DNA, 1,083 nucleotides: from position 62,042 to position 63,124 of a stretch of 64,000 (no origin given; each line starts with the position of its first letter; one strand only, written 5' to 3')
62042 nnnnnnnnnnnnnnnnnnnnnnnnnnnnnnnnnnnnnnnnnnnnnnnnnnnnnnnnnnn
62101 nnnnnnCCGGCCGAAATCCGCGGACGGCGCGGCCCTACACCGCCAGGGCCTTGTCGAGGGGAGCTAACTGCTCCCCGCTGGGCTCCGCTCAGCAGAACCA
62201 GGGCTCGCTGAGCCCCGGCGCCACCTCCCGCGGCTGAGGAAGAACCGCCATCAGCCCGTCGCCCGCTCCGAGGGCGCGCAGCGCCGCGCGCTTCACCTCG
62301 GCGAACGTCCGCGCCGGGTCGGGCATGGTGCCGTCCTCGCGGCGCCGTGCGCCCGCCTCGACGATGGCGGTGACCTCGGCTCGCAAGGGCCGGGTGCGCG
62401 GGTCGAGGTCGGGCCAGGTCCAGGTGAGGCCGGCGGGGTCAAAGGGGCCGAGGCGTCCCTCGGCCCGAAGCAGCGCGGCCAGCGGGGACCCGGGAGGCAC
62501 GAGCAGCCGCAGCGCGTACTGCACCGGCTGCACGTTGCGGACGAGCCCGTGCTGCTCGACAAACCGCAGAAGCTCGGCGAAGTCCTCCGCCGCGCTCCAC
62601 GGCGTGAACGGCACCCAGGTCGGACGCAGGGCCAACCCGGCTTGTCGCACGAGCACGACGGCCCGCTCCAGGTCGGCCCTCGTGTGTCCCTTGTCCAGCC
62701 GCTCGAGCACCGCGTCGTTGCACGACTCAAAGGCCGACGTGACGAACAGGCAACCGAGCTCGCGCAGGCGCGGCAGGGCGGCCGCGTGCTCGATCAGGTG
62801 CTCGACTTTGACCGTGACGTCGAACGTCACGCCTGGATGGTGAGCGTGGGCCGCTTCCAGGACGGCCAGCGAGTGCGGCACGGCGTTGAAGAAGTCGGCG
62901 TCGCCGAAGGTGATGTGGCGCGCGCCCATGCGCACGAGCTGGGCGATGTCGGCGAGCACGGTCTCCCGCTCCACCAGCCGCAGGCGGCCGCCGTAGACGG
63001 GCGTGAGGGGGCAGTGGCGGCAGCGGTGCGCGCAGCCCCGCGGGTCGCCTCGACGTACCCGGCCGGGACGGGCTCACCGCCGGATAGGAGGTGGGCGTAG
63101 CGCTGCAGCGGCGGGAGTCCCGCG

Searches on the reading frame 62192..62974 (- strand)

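Call 39: search_protein_families(library=pfam, proteins=[window:62192-62974:-], max_evalue=0.001)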
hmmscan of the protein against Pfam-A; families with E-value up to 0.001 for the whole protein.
window:62192-62974:- (261 aa): 1 family
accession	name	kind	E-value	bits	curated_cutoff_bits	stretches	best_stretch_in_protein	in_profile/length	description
PF04055.27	Radical_SAM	-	2e-05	25.3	29.5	1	3-115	30-142/166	Radical SAM superfamily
